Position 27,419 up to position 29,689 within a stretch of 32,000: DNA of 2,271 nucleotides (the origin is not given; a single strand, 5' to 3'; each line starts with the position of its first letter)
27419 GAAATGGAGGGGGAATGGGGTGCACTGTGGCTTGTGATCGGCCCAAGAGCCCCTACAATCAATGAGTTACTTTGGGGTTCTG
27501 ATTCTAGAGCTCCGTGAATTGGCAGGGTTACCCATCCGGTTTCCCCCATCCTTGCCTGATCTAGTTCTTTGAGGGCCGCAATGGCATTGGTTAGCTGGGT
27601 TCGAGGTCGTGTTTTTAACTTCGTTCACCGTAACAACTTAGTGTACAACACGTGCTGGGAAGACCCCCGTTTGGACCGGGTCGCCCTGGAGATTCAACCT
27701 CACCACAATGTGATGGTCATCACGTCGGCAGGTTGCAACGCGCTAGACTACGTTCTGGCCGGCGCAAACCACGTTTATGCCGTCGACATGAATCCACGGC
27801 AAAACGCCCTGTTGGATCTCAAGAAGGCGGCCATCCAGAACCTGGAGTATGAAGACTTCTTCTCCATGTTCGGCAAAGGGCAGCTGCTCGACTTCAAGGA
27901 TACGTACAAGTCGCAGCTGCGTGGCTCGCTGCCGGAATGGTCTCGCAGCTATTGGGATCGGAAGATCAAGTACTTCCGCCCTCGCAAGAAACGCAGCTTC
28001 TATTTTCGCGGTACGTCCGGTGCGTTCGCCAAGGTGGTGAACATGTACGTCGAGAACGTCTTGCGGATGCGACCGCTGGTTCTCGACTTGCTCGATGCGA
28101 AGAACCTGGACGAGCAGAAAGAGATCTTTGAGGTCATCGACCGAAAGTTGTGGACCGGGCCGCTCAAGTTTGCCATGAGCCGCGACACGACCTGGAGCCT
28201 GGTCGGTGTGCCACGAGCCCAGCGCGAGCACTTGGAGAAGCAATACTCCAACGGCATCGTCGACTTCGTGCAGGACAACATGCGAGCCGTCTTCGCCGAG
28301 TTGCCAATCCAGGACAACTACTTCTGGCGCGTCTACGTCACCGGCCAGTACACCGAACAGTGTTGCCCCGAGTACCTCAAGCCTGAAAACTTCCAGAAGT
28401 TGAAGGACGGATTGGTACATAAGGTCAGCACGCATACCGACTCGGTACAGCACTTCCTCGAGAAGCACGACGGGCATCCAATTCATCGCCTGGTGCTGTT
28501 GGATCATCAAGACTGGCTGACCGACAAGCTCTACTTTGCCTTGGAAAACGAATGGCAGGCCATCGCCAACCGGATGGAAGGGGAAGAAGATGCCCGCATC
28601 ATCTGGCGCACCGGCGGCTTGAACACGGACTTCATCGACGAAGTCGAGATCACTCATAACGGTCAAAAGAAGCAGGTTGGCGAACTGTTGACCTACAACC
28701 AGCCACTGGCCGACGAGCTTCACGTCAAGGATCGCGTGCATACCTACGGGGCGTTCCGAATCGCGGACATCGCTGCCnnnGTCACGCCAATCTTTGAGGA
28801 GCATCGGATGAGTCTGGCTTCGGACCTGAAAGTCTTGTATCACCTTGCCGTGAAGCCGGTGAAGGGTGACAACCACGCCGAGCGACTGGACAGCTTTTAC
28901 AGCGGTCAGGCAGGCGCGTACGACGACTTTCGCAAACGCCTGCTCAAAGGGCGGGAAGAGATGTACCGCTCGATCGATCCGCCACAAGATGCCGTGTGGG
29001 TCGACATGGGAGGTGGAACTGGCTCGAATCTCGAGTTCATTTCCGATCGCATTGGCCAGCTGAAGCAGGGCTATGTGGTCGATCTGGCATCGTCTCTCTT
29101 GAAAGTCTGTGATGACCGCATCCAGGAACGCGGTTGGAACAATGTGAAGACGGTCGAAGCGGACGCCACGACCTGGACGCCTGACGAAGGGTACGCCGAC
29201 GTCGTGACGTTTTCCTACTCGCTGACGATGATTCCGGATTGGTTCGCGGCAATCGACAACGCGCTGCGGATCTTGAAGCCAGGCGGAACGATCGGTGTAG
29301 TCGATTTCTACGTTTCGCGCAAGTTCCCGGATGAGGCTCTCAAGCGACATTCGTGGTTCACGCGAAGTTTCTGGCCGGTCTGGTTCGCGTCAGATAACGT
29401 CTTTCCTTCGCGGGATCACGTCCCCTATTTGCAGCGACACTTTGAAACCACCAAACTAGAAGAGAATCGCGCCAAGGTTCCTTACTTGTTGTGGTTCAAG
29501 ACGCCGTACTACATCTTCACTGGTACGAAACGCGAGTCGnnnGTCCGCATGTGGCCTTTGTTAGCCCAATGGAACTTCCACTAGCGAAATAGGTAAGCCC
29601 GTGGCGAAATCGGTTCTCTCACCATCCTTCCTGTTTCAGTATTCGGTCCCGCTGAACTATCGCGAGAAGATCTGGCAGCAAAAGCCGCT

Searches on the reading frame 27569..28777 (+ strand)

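Call 3: search_protein_families(library=pfam, proteins=[window:27569-28777:+], max_evalue=0.01)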
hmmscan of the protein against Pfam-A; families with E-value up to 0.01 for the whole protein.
window:27569-28777:+ (403 aa): 1 family
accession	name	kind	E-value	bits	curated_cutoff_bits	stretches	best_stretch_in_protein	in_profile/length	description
PF11899.13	DUF3419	-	3.2e-113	379.2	28.2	1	16-399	6-383/385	Protein of unknown function (DUF3419)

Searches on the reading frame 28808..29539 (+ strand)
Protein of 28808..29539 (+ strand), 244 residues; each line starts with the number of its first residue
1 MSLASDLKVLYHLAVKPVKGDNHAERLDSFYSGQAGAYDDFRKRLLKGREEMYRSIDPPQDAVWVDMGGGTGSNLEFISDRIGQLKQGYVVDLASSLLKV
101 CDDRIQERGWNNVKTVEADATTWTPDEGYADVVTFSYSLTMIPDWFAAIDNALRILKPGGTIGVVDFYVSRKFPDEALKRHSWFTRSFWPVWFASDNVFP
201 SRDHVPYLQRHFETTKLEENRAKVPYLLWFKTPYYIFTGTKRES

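Call 3: search_protein_families(library=pfam, proteins=[window:28808-29539:+], max_evalue=0.01)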
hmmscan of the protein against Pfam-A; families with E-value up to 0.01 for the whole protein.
window:28808-29539:+ (244 aa): 6 families
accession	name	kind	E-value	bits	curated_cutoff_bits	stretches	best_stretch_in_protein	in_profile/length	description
PF01209.24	Ubie_methyltran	-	3.4e-15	56.5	20.1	1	62-168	49-155/233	ubiE/COQ5 methyltransferase family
PF13489.12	Methyltransf_23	-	2.7e-14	53.7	27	1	58-192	20-135/164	Methyltransferase domain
PF13649.12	Methyltransf_25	-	7e-14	52.7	27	1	65-160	2-97/97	Methyltransferase domain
PF08241.18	Methyltransf_11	-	5.7e-13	49.8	21.2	1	65-162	1-93/95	Methyltransferase domain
PF08242.18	Methyltransf_12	-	7.9e-11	43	30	1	65-162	1-98/98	Methyltransferase domain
PF13847.12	Methyltransf_31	-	4.2e-09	36.7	27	1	64-180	7-125/145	Methyltransferase domain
